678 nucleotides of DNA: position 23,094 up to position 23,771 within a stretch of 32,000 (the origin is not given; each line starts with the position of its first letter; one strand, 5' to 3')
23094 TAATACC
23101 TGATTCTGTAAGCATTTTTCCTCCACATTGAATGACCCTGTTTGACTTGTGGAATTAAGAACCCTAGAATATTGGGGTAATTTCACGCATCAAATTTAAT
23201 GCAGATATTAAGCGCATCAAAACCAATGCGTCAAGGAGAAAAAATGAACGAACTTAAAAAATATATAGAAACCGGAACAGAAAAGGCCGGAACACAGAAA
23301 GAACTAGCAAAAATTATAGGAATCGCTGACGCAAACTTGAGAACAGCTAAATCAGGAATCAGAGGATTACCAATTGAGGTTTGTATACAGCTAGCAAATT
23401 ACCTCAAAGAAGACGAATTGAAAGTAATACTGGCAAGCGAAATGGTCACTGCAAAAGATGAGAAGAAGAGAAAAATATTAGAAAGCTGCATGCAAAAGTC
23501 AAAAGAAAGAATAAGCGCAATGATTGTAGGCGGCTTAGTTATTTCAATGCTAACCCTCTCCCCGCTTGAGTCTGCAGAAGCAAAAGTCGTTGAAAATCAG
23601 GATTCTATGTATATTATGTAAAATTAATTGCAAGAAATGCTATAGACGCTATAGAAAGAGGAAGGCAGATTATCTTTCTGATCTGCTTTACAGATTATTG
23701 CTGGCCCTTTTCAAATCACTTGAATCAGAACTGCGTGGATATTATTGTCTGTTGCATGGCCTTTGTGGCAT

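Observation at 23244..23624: The repressor ORF reads through the att core, and its stop codon is the single base that differs between attR and dif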

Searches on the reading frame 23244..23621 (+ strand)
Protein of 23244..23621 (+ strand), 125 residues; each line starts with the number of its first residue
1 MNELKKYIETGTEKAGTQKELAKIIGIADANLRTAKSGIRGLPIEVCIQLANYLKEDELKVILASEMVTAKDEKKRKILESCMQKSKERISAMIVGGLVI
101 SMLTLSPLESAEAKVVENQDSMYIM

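Call 13: search_protein_families(library=pfam, proteins=[window:23244-23621:+], max_evalue=0.01)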
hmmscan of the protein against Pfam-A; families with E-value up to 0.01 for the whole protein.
window:23244-23621:+ (125 aa): 2 families
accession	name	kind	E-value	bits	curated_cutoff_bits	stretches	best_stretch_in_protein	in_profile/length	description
PF01381.28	HTH_3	-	0.00078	19.9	23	1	17-56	11-50/55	Helix-turn-helix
PF15943.11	YdaS_toxin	-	0.0015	18.8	30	1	12-50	5-43/65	Bacterial toxin YdaS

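Call 14: search_protein_families(library=phrogs, proteins=[window:23244-23621:+], max_evalue=0.01)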
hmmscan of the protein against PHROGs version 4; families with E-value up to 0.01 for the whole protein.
window:23244-23621:+ (125 aa): 4 families
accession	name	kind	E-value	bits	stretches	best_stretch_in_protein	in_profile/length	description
phrog_638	-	transcription regulation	4.5e-10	40.5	1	1-124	1-128/145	transcriptional regulator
phrog_35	-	transcription regulation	5.8e-05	24.2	1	1-52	75-122/181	transcriptional repressor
phrog_4441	-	DNA, RNA and nucleotide metabolism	0.00012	23.3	1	19-88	22-92/98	HTH DNA binding protein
phrog_8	-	transcription regulation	0.0062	17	1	15-78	88-155/346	transcriptional regulator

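Call 16: find_homologous_proteins(query=window:23244-23621:+, max_evalue=0.001)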
Query window:23244-23621:+ (125 aa): 14 proteins with E <= 0.001 among 35 candidates.
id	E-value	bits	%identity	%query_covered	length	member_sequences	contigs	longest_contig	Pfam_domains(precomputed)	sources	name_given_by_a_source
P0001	4.4e-69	247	100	100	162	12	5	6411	-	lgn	-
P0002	3.3e-62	225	91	100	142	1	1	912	-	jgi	-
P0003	5.3e-52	192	81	94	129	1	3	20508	-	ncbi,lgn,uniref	ncbi:hypothetical protein [Nitrosomonas sp.]|uniref:hypothetical protein n=1 Tax=Nitrosomonas sp. Ta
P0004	3.2e-34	135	60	98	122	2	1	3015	-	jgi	-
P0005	1.9e-25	107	56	84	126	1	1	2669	-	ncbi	-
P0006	7.7e-25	105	47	94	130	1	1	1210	PF01381.29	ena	-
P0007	1.9e-24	104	50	86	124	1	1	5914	PF15943.12,PF01381.29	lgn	-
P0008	2.9e-24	103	55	82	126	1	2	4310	-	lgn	-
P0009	1.1e-23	101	46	88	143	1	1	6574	PF01381.29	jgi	jgi:hypothetical protein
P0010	1.9e-23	100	48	88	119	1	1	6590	PF01381.29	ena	-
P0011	4.4e-23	99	49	88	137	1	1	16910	PF01381.29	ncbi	-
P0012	7.5e-23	99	48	98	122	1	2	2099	-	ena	-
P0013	8.0e-23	98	59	66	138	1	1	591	-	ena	-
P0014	9.7e-23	98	50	89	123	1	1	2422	-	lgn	-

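Call 18: find_encoding_contigs(protein=P0001, flank=10000, max_places=10)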
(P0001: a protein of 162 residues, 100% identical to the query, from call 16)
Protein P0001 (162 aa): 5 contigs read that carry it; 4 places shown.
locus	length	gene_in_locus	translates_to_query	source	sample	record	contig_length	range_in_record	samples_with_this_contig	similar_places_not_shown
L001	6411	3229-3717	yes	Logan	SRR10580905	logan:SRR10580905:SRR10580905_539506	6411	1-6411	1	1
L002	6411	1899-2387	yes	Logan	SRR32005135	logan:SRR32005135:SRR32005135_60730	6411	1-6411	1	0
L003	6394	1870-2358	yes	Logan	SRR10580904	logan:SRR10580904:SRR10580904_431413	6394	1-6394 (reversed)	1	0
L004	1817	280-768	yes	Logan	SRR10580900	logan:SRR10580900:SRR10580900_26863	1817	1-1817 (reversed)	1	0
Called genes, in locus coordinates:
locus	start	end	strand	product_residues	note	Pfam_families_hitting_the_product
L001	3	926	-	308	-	?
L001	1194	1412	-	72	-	PF05356:Phage_Coat_B (weak)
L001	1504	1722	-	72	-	-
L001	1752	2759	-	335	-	PF05144:Phage_CRI, PF05155:G2P_X_C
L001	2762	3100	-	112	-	-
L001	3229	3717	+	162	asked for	-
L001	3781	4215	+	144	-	-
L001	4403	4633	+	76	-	-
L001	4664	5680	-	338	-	PF05707:Zot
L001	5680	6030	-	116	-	-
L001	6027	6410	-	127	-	?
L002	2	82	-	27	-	?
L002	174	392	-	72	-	-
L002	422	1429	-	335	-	PF05144:Phage_CRI, PF05155:G2P_X_C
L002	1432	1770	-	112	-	-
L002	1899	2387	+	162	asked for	-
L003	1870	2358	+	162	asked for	-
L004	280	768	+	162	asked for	-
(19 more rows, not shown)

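Call 21: find_encoding_contigs(protein=P0003, flank=10000, max_places=4)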
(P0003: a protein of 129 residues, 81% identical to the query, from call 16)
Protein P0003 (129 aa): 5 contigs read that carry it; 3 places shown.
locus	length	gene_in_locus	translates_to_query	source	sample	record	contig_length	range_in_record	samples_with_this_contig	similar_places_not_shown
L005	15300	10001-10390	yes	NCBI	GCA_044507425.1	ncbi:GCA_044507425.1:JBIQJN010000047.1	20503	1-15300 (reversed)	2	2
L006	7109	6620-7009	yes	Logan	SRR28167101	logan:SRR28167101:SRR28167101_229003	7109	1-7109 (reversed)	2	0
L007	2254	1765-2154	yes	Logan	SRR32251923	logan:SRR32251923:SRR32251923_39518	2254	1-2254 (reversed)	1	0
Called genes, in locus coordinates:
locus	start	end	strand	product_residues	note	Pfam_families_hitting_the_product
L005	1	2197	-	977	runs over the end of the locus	PF13700:DUF4158, PF01526:DDE_Tnp_Tn3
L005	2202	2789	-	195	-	PF00239:Resolvase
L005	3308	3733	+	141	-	-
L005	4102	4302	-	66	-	-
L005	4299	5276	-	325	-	PF05707:Zot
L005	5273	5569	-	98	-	PF10734:DUF2523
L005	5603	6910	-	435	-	-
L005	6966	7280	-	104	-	-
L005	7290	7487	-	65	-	PF05356:Phage_Coat_B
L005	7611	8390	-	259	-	-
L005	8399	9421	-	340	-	PF05144:Phage_CRI, PF05155:G2P_X_C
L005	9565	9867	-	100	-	-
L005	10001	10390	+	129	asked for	-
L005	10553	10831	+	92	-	-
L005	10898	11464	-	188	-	PF10881:DUF2726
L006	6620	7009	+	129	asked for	-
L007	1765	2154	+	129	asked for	-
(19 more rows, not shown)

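Call 22: find_encoding_contigs(protein=P0004, flank=10000, max_places=4)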
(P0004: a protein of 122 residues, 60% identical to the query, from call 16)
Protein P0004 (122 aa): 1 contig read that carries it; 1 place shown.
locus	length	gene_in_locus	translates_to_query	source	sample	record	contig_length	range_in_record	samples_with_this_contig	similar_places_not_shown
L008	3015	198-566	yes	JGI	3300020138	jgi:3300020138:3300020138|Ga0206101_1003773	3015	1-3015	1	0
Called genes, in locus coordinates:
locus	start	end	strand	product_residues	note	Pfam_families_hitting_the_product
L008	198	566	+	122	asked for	-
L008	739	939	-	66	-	-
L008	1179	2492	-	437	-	PF00593:TonB_dep_Rec_b-barrel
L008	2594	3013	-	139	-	?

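Call 23: find_encoding_contigs(protein=P0012, flank=10000, max_places=4)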
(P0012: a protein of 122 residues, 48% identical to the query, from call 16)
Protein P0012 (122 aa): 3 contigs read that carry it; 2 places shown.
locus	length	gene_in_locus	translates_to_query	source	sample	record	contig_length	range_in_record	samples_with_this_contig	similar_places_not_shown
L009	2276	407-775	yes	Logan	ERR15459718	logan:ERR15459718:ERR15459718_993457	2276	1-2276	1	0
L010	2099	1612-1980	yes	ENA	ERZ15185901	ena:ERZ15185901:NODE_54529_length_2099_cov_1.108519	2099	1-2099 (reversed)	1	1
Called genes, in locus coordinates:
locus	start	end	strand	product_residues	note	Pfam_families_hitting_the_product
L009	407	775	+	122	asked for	-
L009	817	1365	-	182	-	PF18735:HEPN_RiboL-PSP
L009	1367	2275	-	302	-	?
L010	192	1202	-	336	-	PF05144:Phage_CRI, PF05155:G2P_X_C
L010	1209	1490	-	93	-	-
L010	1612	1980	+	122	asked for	-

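Call 41: find_related_loci(query=A2, collection=viral_contigs, flank=8000)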
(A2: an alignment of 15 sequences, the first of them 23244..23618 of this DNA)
Query A2 (125 aa) in viral_contigs; peptide patterns used: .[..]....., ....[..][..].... (x = any residue, [..] = any of these).
195 stretches matched a pattern; 7 encode a relative of the query (tblastn E <= 1e-3); 7 distinct loci.
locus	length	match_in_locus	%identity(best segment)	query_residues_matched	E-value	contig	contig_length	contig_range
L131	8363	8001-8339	48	3-119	7e-33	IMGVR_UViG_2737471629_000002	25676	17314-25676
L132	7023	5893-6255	46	3-125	1e-30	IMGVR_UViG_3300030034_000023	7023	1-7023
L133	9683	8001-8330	48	3-113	2e-30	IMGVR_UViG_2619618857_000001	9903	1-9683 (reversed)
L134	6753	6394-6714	45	3-113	4e-29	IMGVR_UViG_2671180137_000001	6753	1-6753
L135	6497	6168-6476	44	3-110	3e-27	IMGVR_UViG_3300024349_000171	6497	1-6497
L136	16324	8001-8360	45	3-123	3e-27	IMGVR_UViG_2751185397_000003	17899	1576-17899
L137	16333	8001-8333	46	3-115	2e-24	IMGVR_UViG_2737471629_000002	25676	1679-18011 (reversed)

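Call 46: list_cluster_members(proteins=[P0001, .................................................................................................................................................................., window:23244-23618:+])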
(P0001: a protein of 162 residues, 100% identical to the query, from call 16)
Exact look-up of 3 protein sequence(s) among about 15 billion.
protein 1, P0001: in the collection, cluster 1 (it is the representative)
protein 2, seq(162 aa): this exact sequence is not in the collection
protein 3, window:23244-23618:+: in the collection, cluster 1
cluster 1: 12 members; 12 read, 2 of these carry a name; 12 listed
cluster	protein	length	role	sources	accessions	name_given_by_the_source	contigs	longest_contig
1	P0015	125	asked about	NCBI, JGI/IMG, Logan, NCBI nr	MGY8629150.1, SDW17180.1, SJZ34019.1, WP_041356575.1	hypothetical protein [Nitrosomonas europaea]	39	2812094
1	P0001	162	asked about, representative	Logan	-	-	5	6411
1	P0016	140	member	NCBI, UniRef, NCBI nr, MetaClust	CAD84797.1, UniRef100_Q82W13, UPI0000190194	hypothetical protein NE0886 [Nitrosomonas europaea ATCC 19718] | Uncharacterized protein n=2 Tax=Nitrosomonas europaea TaxID=915 RepID=Q82W13_NITEU | status=active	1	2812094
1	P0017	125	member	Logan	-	-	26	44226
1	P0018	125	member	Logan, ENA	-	-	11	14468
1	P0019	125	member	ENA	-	-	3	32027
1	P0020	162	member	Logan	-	-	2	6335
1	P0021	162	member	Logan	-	-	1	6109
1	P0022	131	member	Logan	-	-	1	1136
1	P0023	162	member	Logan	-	-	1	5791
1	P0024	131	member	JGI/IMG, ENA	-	-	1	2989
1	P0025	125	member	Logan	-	-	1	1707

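Call 49: find_encoding_contigs(protein=P0020, flank=10000, max_places=4)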
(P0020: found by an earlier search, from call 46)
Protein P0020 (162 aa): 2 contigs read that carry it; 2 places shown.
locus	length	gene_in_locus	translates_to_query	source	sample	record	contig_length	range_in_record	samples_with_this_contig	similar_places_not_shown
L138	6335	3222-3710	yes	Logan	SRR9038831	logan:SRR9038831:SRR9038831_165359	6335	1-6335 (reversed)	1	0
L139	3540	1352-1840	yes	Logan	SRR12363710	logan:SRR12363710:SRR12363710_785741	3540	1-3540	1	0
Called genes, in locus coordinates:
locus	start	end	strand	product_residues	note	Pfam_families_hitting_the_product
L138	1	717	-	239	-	?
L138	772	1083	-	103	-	-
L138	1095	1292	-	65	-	PF05356:Phage_Coat_B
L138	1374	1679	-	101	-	-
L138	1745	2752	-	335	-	PF05144:Phage_CRI, PF05155:G2P_X_C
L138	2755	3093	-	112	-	-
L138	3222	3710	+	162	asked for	-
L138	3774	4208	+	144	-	PF12375:DUF3653 (weak)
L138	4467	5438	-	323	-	PF05707:Zot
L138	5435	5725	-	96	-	PF10734:DUF2523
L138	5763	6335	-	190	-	?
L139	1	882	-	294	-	?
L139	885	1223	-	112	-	-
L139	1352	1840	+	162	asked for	-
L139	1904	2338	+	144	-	PF12375:DUF3653 (weak)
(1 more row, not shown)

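Call 50: find_encoding_contigs(protein=P0023, flank=10000, max_places=4)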
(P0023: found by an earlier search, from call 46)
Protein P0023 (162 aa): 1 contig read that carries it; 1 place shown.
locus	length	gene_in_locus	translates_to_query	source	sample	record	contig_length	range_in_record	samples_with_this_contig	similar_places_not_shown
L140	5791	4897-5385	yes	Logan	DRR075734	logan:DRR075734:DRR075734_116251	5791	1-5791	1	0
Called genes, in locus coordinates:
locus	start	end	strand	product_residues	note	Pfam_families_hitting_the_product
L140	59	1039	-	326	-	PF05707:Zot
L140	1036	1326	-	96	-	PF10734:DUF2523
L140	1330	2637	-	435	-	-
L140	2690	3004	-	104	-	-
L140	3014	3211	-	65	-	PF05356:Phage_Coat_B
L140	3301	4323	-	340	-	PF05144:Phage_CRI, PF05155:G2P_X_C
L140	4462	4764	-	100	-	PF07459:CTX_RstB (weak)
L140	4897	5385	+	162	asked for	-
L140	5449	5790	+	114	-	?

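Call 51: find_encoding_contigs(protein=P0017, flank=10000, max_places=5)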
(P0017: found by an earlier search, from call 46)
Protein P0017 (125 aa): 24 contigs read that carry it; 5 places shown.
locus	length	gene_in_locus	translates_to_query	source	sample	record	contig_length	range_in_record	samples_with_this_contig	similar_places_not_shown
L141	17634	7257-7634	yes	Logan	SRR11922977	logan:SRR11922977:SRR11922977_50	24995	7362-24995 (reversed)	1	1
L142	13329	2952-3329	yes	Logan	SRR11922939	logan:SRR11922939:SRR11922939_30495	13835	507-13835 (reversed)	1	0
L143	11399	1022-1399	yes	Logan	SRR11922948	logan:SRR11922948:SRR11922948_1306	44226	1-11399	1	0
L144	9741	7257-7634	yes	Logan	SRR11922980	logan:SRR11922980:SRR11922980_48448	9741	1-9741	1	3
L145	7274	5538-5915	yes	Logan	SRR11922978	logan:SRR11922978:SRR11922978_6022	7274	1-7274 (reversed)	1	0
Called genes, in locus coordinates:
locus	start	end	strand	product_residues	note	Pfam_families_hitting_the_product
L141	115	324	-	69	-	-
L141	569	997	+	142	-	-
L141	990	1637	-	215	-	PF10881:DUF2726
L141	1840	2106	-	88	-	PF10723:RepB-RCR_reg (weak)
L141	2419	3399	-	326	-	PF05707:Zot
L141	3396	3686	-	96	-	PF10734:DUF2523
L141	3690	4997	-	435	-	-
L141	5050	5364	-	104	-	-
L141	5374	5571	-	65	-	PF05356:Phage_Coat_B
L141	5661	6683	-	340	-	PF05144:Phage_CRI, PF05155:G2P_X_C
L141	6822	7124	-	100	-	PF07459:CTX_RstB (weak)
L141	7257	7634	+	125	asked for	-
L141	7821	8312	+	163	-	PF02870:Methyltransf_1N, PF01035:DNA_binding_1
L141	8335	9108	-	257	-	PF00398:RrnaAD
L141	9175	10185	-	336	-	PF04166:PdxA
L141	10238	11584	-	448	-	PF13623:SurA_N_2, PF13624:SurA_N_3, PF09312:SurA_N, PF13145:Rotamase_2, PF13616:Rotamase_3, PF00639:Rotamase, PF13616:Rotamase_3, PF00639:Rotamase, +1 more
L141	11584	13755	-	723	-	PF03968:LptD_N (weak), PF19838:LptD_2 (weak), PF04453:LptD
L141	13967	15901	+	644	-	PF00270:DEAD (weak), PF13307:Helicase_C_2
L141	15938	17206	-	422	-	-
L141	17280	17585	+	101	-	PF05899:Cupin_3 (weak), PF07883:Cupin_2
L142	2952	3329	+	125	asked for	-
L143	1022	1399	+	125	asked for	-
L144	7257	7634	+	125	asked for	-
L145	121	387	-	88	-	PF10723:RepB-RCR_reg (weak)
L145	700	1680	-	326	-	PF05707:Zot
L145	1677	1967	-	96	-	PF10734:DUF2523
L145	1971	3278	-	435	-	-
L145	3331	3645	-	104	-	-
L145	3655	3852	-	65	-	PF05356:Phage_Coat_B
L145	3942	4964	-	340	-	PF05144:Phage_CRI, PF05155:G2P_X_C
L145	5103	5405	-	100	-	PF07459:CTX_RstB (weak)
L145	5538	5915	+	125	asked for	-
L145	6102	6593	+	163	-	PF02870:Methyltransf_1N, PF01035:DNA_binding_1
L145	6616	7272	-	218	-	?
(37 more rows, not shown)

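Call 57: search_dna_similar(query=P0001, collection=phages, mode=protein, max_evalue=0.001, max_rows=40)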
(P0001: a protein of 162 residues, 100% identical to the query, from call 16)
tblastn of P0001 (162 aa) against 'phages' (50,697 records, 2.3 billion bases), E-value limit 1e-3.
No match.

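Call 78: predict_structure(alignment_id=A4)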
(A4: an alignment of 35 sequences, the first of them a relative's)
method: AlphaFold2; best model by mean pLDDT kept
length: 162 residues; sequences in the alignment: 35
mean_pLDDT: 74.1   pTM: 0.51
mean pLDDT of the five models: 74.1, 73.5, 72.9, 70.5, 69.9
residues with pLDDT >= 90: 62; 70-90: 34; 50-70: 31; < 50: 35
segments of 3 or more residues with pLDDT < 50: 91-93, 96-120, 157-162
pLDDT, mean of each block of 10 residues (from residue 1): 90 96 96 93 95 93 91 85 68 48 43 42 58 71 71 54 42
secondary structure, 60 per line:
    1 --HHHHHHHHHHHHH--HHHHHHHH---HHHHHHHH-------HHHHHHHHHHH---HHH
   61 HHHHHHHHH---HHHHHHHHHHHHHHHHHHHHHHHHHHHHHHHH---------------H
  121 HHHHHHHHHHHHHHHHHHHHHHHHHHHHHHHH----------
elements in order: H3-15 H18-25 H29-36 H44-54 H58-69 H73-104 H120-152

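Call 85: search_protein_families(library=ncbifam, proteins=[P0001], max_evalue=0.01)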
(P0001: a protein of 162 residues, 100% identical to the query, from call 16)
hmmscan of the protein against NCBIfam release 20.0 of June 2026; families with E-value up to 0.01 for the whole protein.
P0001 (162 aa): 0 families

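Call 86: search_protein_families(library=phrogs, proteins=[P0001], max_evalue=0.001)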
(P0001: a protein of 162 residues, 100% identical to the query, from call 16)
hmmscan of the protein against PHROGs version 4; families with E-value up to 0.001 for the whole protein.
P0001 (162 aa): 3 families
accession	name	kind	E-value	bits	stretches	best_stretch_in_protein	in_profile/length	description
phrog_638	-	transcription regulation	1.4e-11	45.4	1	1-134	1-138/145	transcriptional regulator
phrog_35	-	transcription regulation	9.1e-05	23.6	1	1-52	75-122/181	transcriptional repressor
phrog_4441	-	DNA, RNA and nucleotide metabolism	0.00019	22.7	1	19-88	22-92/98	HTH DNA binding protein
